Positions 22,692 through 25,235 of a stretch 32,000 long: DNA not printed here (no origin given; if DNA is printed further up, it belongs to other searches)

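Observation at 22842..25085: Tat-exported lipoprotein version of a three-cofactor enoate/dienoyl-CoA-reductase-like enzyme with non-canonical catalytic residues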

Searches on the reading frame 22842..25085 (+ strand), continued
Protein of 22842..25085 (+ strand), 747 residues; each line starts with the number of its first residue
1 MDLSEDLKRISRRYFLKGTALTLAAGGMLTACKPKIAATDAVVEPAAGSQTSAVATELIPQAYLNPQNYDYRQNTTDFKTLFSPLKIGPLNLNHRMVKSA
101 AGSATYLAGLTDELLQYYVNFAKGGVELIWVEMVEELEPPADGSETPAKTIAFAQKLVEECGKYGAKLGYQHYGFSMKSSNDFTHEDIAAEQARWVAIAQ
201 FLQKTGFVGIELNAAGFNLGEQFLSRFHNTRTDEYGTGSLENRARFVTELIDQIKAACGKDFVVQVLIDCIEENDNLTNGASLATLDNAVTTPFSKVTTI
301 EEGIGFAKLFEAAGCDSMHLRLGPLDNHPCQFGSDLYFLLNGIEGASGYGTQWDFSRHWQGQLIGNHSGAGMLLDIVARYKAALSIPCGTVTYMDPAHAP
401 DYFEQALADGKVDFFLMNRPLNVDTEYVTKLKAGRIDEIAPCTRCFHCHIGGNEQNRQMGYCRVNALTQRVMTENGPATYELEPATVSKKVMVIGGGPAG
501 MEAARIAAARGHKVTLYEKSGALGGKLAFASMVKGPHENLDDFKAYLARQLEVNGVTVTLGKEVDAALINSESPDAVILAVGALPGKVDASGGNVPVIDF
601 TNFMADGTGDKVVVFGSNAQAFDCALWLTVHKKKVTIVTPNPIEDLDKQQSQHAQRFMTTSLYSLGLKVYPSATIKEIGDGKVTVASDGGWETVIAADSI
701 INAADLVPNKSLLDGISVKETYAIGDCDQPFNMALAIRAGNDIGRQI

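Call 29: search_protein_families(library=pfam, proteins=[P0136, P0138, P0140, P0135, P0124, P0125, P0128, P0133, P0153], max_evalue=0.001)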
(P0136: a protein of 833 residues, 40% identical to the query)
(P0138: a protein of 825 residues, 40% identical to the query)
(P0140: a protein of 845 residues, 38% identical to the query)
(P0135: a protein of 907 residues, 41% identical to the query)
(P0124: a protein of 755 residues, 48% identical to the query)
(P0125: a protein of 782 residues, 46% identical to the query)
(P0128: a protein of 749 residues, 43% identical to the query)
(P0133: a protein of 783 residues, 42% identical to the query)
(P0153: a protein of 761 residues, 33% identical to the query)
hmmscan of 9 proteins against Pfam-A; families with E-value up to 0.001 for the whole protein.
P0136 (833 aa): 12 families
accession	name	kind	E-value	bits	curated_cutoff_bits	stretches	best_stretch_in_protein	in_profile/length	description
PF00724.26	Oxidored_FMN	-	1.7e-28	100.4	27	1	168-397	2-254/342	NADH:flavin oxidoreductase / NADH oxidase family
PF07992.20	Pyr_redox_2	-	2e-23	83.7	26.1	1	576-807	2-251/291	Pyridine nucleotide-disulphide oxidoreductase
PF00070.33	Pyr_redox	-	5.8e-12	46.4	22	2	695-767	1-71/82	Pyridine nucleotide-disulphide oxidoreductase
PF13738.12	Pyr_redox_3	-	4.4e-08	33.2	30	0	691-774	162-252/305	Pyridine nucleotide-disulphide oxidoreductase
PF13450.12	NAD_binding_8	-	9.7e-07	29.4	21.9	1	579-618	1-40/68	NAD(P)-binding Rossmann-like domain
PF12831.13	FAD_oxidored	-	1.9e-06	27.9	27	1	577-614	2-39/416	FAD dependent oxidoreductase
PF00890.30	FAD_binding_2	-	3.1e-06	27.1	20.4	1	577-618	2-43/414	FAD binding domain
PF03486.20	HI0933_like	-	3.6e-06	27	50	1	576-613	2-39/244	HI0933-like protein Rossmann domain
PF01266.30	DAO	-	8e-06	26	27.9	0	577-610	2-35/353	FAD dependent oxidoreductase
PF04205.19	FMN_bind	-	2.8e-05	25.1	22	1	66-137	5-75/77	FMN-binding domain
PF01134.28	GIDA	-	3.1e-05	23.7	22.1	1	577-609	2-35/391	Glucose inhibited division protein A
PF01262.27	AlaDh_PNT_C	-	0.00027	20.9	23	1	574-608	28-62/214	Alanine dehydrogenase/PNT, C-terminal domain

P0138 (825 aa): 11 families
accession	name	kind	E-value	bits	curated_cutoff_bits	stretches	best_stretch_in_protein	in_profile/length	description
PF00724.26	Oxidored_FMN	-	5.7e-29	101.9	27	2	267-354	140-225/342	NADH:flavin oxidoreductase / NADH oxidase family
PF07992.20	Pyr_redox_2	-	5.2e-15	56.1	26.1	1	565-795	2-247/291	Pyridine nucleotide-disulphide oxidoreductase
PF00070.33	Pyr_redox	-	1e-11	45.6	22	1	687-759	1-71/82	Pyridine nucleotide-disulphide oxidoreductase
PF13738.12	Pyr_redox_3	-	1.2e-08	35.1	30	1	652-776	128-262/305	Pyridine nucleotide-disulphide oxidoreductase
PF13450.12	NAD_binding_8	-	5.9e-06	26.9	21.9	1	568-601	1-35/68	NAD(P)-binding Rossmann-like domain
PF03486.20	HI0933_like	-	8.4e-06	25.8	50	1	565-604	2-41/244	HI0933-like protein Rossmann domain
PF12831.13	FAD_oxidored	-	2.3e-05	24.3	27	1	566-603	2-39/416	FAD dependent oxidoreductase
PF01266.30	DAO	-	4.1e-05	23.7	27.9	1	566-792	2-213/353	FAD dependent oxidoreductase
PF01134.28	GIDA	-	7.4e-05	22.4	22.1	1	566-594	2-30/391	Glucose inhibited division protein A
PF01262.27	AlaDh_PNT_C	-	0.00028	20.8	23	1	558-596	23-61/214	Alanine dehydrogenase/PNT, C-terminal domain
PF00890.30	FAD_binding_2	-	0.00059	19.6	20.4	1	566-607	2-43/414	FAD binding domain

P0140 (845 aa): 9 families
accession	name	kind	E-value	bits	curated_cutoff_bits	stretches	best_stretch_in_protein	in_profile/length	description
PF00724.26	Oxidored_FMN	-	2.8e-28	99.6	27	3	278-363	143-226/342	NADH:flavin oxidoreductase / NADH oxidase family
PF07992.20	Pyr_redox_2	-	1e-13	51.8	26.1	1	587-819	2-251/291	Pyridine nucleotide-disulphide oxidoreductase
PF00070.33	Pyr_redox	-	6e-08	33.5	22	0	587-620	1-34/82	Pyridine nucleotide-disulphide oxidoreductase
PF13738.12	Pyr_redox_3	-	1.4e-07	31.6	30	1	672-778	126-241/305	Pyridine nucleotide-disulphide oxidoreductase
PF12831.13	FAD_oxidored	-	2.7e-07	30.7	27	1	588-624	2-38/416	FAD dependent oxidoreductase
PF03486.20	HI0933_like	-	4.1e-06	26.9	50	1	587-621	2-36/244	HI0933-like protein Rossmann domain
PF01134.28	GIDA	-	1.4e-05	24.7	22.1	1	588-618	2-32/391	Glucose inhibited division protein A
PF13450.12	NAD_binding_8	-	1.7e-05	25.4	21.9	1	590-625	1-36/68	NAD(P)-binding Rossmann-like domain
PF00890.30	FAD_binding_2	-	3.9e-05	23.5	20.4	1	588-629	2-43/414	FAD binding domain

P0135 (907 aa): 11 families
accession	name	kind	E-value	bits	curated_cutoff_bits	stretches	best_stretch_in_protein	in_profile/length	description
PF00724.26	Oxidored_FMN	-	1.6e-31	110.3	27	2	173-330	58-222/342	NADH:flavin oxidoreductase / NADH oxidase family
PF07992.20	Pyr_redox_2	-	2.6e-11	43.9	26.1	1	540-763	2-231/291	Pyridine nucleotide-disulphide oxidoreductase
PF04205.19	FMN_bind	-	9.8e-10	39.4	22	1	836-901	4-75/77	FMN-binding domain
PF00070.33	Pyr_redox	-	2.3e-08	34.9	22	1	541-573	2-34/82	Pyridine nucleotide-disulphide oxidoreductase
PF12831.13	FAD_oxidored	-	7.2e-08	32.6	27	1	541-577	2-38/416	FAD dependent oxidoreductase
PF13450.12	NAD_binding_8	-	7.9e-07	29.7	21.9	1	543-578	1-36/68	NAD(P)-binding Rossmann-like domain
PF03486.20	HI0933_like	-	1.1e-05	25.5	50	1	540-574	2-36/244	HI0933-like protein Rossmann domain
PF01134.28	GIDA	-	2.2e-05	24.2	22.1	1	541-570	2-31/391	Glucose inhibited division protein A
PF13738.12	Pyr_redox_3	-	0.00026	20.8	30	0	536-585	162-212/305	Pyridine nucleotide-disulphide oxidoreductase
PF00890.30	FAD_binding_2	-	0.00055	19.7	20.4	0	541-579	2-40/414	FAD binding domain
PF01262.27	AlaDh_PNT_C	-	0.0007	19.5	23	0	539-571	29-61/214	Alanine dehydrogenase/PNT, C-terminal domain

P0124 (755 aa): 12 families
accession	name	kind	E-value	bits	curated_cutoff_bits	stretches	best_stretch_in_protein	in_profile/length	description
PF00724.26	Oxidored_FMN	-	2.8e-23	83.2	27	1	90-292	2-223/342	NADH:flavin oxidoreductase / NADH oxidase family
PF07992.20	Pyr_redox_2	-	1.5e-14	54.6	26.1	1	498-728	2-250/291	Pyridine nucleotide-disulphide oxidoreductase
PF12831.13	FAD_oxidored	-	8.5e-10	38.9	27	1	499-535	2-38/416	FAD dependent oxidoreductase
PF00070.33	Pyr_redox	-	3.5e-08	34.3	22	0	498-536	1-39/82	Pyridine nucleotide-disulphide oxidoreductase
PF13738.12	Pyr_redox_3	-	4.4e-07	29.9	30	0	494-543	162-212/305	Pyridine nucleotide-disulphide oxidoreductase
PF00890.30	FAD_binding_2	-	4.5e-07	29.8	20.4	1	499-538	2-41/414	FAD binding domain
PF03486.20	HI0933_like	-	9.2e-07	29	50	1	498-532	2-36/244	HI0933-like protein Rossmann domain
PF13450.12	NAD_binding_8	-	1.1e-06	29.2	21.9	1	501-535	1-35/68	NAD(P)-binding Rossmann-like domain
PF01134.28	GIDA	-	1.9e-05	24.4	22.1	1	499-531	2-34/391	Glucose inhibited division protein A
PF13241.12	NAD_binding_7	-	2.8e-05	25.1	22.1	0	619-651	8-40/104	Putative NAD(P)-binding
PF01266.30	DAO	-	4.2e-05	23.7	27.9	0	499-532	2-35/353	FAD dependent oxidoreductase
PF01946.23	Thi4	-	0.00027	20.7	26.2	0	497-533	18-55/235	Thi4 family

P0125 (782 aa): 12 families
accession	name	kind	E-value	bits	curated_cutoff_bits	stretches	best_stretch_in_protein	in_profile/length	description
PF00724.26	Oxidored_FMN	-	1.5e-25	90.7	27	1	81-286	2-222/342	NADH:flavin oxidoreductase / NADH oxidase family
PF07992.20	Pyr_redox_2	-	7.8e-23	81.8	26.1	2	524-756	1-251/291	Pyridine nucleotide-disulphide oxidoreductase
PF13450.12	NAD_binding_8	-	6.8e-08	33.1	21.9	1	528-567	1-40/68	NAD(P)-binding Rossmann-like domain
PF00070.33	Pyr_redox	-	1.4e-07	32.4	22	1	525-592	1-70/82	Pyridine nucleotide-disulphide oxidoreductase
PF03486.20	HI0933_like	-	6.6e-07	29.4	50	1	525-563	2-40/244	HI0933-like protein Rossmann domain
PF12831.13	FAD_oxidored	-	2.2e-06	27.7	27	1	526-562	2-38/416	FAD dependent oxidoreductase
PF01266.30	DAO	-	1.2e-05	25.5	27.9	0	525-559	1-35/353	FAD dependent oxidoreductase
PF13738.12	Pyr_redox_3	-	2.8e-05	24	30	0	524-559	165-200/305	Pyridine nucleotide-disulphide oxidoreductase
PF00890.30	FAD_binding_2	-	3.7e-05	23.5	20.4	1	526-565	2-41/414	FAD binding domain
PF01134.28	GIDA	-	6e-05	22.7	22.1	1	525-555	1-31/391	Glucose inhibited division protein A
PF01946.23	Thi4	-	0.0002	21.1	26.2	1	524-561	18-56/235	Thi4 family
PF01262.27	AlaDh_PNT_C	-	0.00093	19.1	23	0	523-564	28-69/214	Alanine dehydrogenase/PNT, C-terminal domain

P0128 (749 aa): 11 families
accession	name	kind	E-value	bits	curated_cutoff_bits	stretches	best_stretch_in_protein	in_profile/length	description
PF00724.26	Oxidored_FMN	-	5.9e-26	92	27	2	191-302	138-249/342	NADH:flavin oxidoreductase / NADH oxidase family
PF07992.20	Pyr_redox_2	-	5.7e-16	59.2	26.1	1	492-715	1-244/291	Pyridine nucleotide-disulphide oxidoreductase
PF00070.33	Pyr_redox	-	4.5e-10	40.4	22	0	493-532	1-41/82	Pyridine nucleotide-disulphide oxidoreductase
PF13450.12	NAD_binding_8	-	5.3e-09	36.7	21.9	1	496-540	1-44/68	NAD(P)-binding Rossmann-like domain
PF13738.12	Pyr_redox_3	-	8.3e-09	35.5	30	1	578-682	126-239/305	Pyridine nucleotide-disulphide oxidoreductase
PF12831.13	FAD_oxidored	-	1.2e-07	31.9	27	1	494-530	2-38/416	FAD dependent oxidoreductase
PF03486.20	HI0933_like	-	1e-06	28.8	50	1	493-529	2-38/244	HI0933-like protein Rossmann domain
PF01134.28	GIDA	-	8.3e-05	22.2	22.1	1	493-529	1-38/391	Glucose inhibited division protein A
PF00890.30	FAD_binding_2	-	0.0003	20.5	20.4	1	494-533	2-39/414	FAD binding domain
PF01266.30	DAO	-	0.00031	20.8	27.9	1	493-527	1-35/353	FAD dependent oxidoreductase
PF01494.25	FAD_binding_3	-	0.0009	19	22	0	493-525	3-35/349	FAD binding domain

P0133 (783 aa): 11 families
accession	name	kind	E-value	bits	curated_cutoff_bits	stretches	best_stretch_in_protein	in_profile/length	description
PF00724.26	Oxidored_FMN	-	1.4e-27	97.3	27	1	82-292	2-227/342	NADH:flavin oxidoreductase / NADH oxidase family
PF07992.20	Pyr_redox_2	-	2.2e-21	77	26.1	1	494-723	1-248/291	Pyridine nucleotide-disulphide oxidoreductase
PF13738.12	Pyr_redox_3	-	9e-14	51.8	30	1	576-707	122-263/305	Pyridine nucleotide-disulphide oxidoreductase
PF00070.33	Pyr_redox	-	7.3e-11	42.9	22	1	617-689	1-71/82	Pyridine nucleotide-disulphide oxidoreductase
PF13450.12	NAD_binding_8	-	1e-08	35.8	21.9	1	498-533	1-36/68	NAD(P)-binding Rossmann-like domain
PF01134.28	GIDA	-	4.6e-07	29.7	22.1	1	495-561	1-61/391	Glucose inhibited division protein A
PF12831.13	FAD_oxidored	-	8.4e-07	29.1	27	1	496-547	2-53/416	FAD dependent oxidoreductase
PF01266.30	DAO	-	9e-06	25.9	27.9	0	495-529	1-35/353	FAD dependent oxidoreductase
PF03486.20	HI0933_like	-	9.6e-06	25.7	50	1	495-530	2-37/244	HI0933-like protein Rossmann domain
PF01262.27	AlaDh_PNT_C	-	5.8e-05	23.1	23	1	482-539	15-77/214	Alanine dehydrogenase/PNT, C-terminal domain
PF10518.14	TAT_signal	-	0.00038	20.7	22.7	1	13-29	3-19/21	TAT (twin-arginine translocation) pathway signal sequence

P0153 (761 aa): 12 families
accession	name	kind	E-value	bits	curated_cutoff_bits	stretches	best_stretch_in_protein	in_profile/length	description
PF00724.26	Oxidored_FMN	-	1.8e-31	110.1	27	1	83-303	4-223/342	NADH:flavin oxidoreductase / NADH oxidase family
PF07992.20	Pyr_redox_2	-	1.8e-20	74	26.1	1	502-729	2-248/291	Pyridine nucleotide-disulphide oxidoreductase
PF00070.33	Pyr_redox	-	1e-11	45.6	22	1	623-694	1-70/82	Pyridine nucleotide-disulphide oxidoreductase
PF12831.13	FAD_oxidored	-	4e-10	40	27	1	503-541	2-40/416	FAD dependent oxidoreductase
PF13450.12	NAD_binding_8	-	1.3e-09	38.7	21.9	1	505-542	1-38/68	NAD(P)-binding Rossmann-like domain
PF13738.12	Pyr_redox_3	-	4.7e-09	36.3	30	1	588-693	127-241/305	Pyridine nucleotide-disulphide oxidoreductase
PF03486.20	HI0933_like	-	4e-08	33.4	50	1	502-536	2-36/244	HI0933-like protein Rossmann domain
PF01262.27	AlaDh_PNT_C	-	1.8e-07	31.2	23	0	500-533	28-61/214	Alanine dehydrogenase/PNT, C-terminal domain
PF00890.30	FAD_binding_2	-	3e-06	27.1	20.4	1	503-537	2-36/414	FAD binding domain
PF01266.30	DAO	-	1.9e-05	24.8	27.9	0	502-536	1-35/353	FAD dependent oxidoreductase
PF01134.28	GIDA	-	2e-05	24.3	22.1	0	503-531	2-30/391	Glucose inhibited division protein A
PF01494.25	FAD_binding_3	-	0.00038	20.2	22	0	502-533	3-34/349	FAD binding domain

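Call 44: find_related_loci(query=window:22842-25085:+, collection=genome_contigs, flank=8000)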
Query window:22842-25085:+ (747 aa) in genome_contigs; peptide patterns used: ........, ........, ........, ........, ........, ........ (x = any residue, [..] = any of these).
64 stretches matched a pattern; 36 encode a relative of the query (tblastn E <= 1e-3); 36 distinct loci.
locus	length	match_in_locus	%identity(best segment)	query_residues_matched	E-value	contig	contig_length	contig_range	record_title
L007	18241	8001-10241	86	1-747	0e+0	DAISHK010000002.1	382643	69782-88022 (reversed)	MAG TPA_asm: Bellilinea sp. isolate CTOTU59 NODE_29_length_382643_cov_37.529219, whole genome shotgun sequence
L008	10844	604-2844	83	1-747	0e+0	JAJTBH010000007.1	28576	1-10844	MAG: Anaerolineae bacterium isolate MS_R1_8 NODE_399_length_28576_cov_3.919182, whole genome shotgun sequence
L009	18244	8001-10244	83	1-747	0e+0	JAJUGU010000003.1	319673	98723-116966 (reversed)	MAG: Anaerolineaceae bacterium isolate bin45 k141_588094_length_319673_cov_21.7645, whole genome shotgun sequence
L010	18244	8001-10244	82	1-747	0e+0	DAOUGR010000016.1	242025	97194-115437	MAG TPA_asm: Anaerolineaceae bacterium isolate R77_208 k123_2960771, whole genome shotgun sequence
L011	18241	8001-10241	78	1-747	0e+0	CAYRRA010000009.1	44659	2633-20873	MAG TPA_asm: uncultured Anaerolineaceae bacterium isolate binchicken_co168_165 genome assembly, contig: NODE_1393_length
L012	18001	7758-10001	77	8-746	0e+0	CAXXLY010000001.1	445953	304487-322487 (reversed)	MAG: Anaerolineales bacterium isolate db28be52-e32f-4f71-9c49-3cbd2ddbe7d1 genome assembly, contig: contig_1, whole geno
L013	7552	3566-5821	77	5-747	0e+0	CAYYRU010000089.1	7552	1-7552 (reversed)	MAG TPA_asm: uncultured Anaerolinea sp. isolate SRP294416_co1_152 genome assembly, contig: NODE_22659_length_7552_cov_12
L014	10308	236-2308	80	57-747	0e+0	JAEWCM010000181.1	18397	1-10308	MAG: Bacillota bacterium isolate OH_PBB_30 k127_1512973, whole genome shotgun sequence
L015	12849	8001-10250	75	5-747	0e+0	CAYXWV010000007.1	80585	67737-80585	MAG TPA_asm: uncultured Anaerolinea sp. isolate SRP192927_co3_446 genome assembly, contig: NODE_454_length_80585_cov_44.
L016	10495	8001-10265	74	3-747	0e+0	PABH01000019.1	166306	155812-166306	MAG: Anaerolineaceae bacterium isolate NAT124 MHASMcontig_877187, whole genome shotgun sequence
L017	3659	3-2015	81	77-747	0e+0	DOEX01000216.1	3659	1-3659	MAG TPA_asm: Anaerolineaceae bacterium isolate UBA11382 contig_27308, whole genome shotgun sequence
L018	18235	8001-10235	71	10-747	0e+0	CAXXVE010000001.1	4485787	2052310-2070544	MAG: Oceanispirochaeta sp. isolate f5732356-8709-406b-9c96-d2d48403afd9 genome assembly, contig: contig_1, whole genome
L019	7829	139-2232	74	57-747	0e+0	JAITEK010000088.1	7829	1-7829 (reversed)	MAG: Coriobacteriales bacterium isolate Nm470_bin52 k119_3358156, whole genome shotgun sequence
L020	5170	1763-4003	69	8-747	0e+0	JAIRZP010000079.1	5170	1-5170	MAG: Coriobacteriales bacterium isolate Gx481_bin10 k119_4317275, whole genome shotgun sequence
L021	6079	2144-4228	71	57-747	0e+0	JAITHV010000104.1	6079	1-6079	MAG: Coriobacteriales bacterium isolate Pc512_bin90 k119_1069267, whole genome shotgun sequence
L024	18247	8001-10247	69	10-747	0e+0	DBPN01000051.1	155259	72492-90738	MAG TPA_asm: Eggerthellales bacterium UBA1419 UBA1419_contig_8277, whole genome shotgun sequence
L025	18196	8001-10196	70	10-747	0e+0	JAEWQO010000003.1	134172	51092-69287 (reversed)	MAG: Actinomycetes bacterium isolate OH_SBrB_24 k127_971277, whole genome shotgun sequence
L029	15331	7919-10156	66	10-747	0e+0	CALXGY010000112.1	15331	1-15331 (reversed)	MAG: uncultured Faecalibacterium sp. isolate E09__bin130 genome assembly, contig: E09__k127_422870, whole genome shotgun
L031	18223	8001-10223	65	7-747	0e+0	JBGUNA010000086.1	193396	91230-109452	MAG: Candidatus Limivicinus sp. isolate ruminal_MAG_220 ruminal_MAG_220_contig_0086, whole genome shotgun sequence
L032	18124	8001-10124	65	39-747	0e+0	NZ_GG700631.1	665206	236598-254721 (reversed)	Slackia exigua ATCC 700122 Scfld1, whole genome shotgun sequence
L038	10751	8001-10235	57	7-747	0e+0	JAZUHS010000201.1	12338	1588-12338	MAG: Bulleidia sp. isolate T1900045269_TH20190039.MAGScoT_cleanbin_000015 SGB_5893_k141_710346, whole genome shotgun seq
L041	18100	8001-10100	70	46-747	0e+0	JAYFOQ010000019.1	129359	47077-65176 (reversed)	MAG: Gordonibacter sp. isolate 7L_13 c_7L_000000073547, whole genome shotgun sequence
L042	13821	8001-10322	66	7-747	0e+0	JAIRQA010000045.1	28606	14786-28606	MAG: Coriobacteriales bacterium isolate Cf509_bin7 k119_1462125, whole genome shotgun sequence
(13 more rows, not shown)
